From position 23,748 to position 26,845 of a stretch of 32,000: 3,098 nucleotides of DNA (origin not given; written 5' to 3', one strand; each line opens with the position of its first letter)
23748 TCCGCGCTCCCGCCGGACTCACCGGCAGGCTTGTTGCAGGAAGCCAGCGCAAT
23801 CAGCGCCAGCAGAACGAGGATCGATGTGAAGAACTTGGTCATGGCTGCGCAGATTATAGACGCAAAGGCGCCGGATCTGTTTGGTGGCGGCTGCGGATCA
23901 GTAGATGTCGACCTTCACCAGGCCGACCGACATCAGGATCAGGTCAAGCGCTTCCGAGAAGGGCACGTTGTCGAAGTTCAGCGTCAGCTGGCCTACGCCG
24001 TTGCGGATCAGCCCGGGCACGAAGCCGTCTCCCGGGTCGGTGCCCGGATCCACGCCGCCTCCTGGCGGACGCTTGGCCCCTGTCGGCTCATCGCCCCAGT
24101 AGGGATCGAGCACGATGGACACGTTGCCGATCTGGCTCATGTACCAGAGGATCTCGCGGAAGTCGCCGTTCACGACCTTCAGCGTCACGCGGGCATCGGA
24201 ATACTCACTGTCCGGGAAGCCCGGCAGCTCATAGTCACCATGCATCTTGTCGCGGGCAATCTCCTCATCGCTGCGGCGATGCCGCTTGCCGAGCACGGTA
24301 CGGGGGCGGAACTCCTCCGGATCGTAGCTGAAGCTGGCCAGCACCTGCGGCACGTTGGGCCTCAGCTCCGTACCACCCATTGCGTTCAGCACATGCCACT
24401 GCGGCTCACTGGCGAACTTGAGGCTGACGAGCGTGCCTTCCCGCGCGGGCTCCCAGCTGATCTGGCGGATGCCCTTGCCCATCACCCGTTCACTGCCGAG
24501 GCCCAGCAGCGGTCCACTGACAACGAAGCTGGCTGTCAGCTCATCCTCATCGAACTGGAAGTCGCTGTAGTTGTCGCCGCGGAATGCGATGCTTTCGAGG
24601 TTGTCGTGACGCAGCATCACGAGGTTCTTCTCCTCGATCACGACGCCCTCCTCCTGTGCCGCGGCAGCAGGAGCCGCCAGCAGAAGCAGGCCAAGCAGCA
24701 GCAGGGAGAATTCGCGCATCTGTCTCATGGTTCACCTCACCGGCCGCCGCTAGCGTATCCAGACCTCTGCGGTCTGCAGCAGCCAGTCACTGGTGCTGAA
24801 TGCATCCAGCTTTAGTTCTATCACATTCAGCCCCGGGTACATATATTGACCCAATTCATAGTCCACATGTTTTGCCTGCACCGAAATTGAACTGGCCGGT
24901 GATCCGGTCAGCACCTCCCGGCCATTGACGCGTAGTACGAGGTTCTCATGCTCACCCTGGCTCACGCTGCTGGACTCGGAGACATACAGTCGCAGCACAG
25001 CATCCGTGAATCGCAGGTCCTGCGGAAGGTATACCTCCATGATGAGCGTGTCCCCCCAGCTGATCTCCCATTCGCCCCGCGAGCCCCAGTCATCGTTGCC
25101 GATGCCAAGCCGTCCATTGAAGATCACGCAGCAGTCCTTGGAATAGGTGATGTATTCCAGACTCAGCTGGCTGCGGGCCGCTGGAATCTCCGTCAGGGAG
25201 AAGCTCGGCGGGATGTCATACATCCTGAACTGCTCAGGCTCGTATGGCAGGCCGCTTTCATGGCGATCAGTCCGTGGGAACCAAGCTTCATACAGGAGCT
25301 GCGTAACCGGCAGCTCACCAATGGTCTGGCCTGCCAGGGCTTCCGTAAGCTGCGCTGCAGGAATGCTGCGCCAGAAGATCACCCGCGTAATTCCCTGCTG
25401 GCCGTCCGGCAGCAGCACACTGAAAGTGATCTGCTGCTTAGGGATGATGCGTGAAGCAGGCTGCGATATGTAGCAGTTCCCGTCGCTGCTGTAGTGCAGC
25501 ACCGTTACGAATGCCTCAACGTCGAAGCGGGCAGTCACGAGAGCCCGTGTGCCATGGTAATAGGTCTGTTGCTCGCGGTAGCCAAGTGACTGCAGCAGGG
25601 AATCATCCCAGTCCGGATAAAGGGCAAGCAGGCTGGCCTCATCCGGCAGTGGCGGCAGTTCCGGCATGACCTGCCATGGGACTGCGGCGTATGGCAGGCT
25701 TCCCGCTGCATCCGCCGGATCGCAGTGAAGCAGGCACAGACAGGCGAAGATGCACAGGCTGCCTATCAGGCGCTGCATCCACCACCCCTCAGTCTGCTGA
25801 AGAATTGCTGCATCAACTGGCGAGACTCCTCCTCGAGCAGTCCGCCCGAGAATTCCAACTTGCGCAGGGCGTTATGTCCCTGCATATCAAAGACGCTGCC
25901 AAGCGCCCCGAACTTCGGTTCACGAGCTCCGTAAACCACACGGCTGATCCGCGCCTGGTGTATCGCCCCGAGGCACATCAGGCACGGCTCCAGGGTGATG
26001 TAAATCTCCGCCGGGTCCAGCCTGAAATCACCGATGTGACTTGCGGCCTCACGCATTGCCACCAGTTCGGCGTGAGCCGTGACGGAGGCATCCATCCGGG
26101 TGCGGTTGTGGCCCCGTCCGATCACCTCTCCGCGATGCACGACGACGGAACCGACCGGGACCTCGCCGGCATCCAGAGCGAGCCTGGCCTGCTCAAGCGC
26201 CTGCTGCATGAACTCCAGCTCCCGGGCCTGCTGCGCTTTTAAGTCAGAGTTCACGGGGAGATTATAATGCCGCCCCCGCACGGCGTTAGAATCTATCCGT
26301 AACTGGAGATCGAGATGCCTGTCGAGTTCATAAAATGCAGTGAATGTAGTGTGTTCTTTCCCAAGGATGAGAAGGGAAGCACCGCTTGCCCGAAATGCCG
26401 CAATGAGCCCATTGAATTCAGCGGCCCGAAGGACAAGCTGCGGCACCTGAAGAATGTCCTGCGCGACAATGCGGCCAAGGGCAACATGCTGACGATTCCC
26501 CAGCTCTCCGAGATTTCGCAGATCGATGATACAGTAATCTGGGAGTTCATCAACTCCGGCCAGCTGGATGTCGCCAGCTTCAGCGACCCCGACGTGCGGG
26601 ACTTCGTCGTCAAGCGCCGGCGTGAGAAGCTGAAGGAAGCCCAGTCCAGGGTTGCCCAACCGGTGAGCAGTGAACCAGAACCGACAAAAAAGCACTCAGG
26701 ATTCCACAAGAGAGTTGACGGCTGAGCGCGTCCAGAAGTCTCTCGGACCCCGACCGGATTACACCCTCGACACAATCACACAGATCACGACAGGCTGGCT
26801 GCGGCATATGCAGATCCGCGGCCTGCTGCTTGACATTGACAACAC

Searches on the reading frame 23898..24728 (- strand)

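Call 7: search_protein_families(library=pfam, proteins=[window:23898-24728:-], max_evalue=0.001)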
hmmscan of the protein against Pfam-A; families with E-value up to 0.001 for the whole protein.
window:23898-24728:- (276 aa): 0 families

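Call 79: search_protein_families(library=pfam, proteins=[window:23898-24728:-], max_evalue=0.1)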
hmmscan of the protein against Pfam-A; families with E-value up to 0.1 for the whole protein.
window:23898-24728:- (276 aa): 1 family
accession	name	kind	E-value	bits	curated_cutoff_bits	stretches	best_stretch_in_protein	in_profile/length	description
PF07660.19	STN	-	0.044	14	28.4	0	247-270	15-38/52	Secretin and TonB N terminus short domain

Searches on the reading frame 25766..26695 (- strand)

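Call 7: search_protein_families(library=pfam, proteins=[window:25766-26695:-], max_evalue=0.001)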
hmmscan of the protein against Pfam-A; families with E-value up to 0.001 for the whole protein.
window:25766-26695:- (309 aa): 2 families
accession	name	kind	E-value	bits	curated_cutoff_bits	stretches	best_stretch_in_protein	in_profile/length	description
PF14437.12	MafB19-deam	-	4.1e-36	124.4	27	1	160-303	4-142/142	MafB19-like deaminase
PF00383.29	dCMP_cyt_deam_1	-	1.2e-26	93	25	1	160-256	5-101/102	Cytidine and deoxycytidylate deaminase zinc-binding region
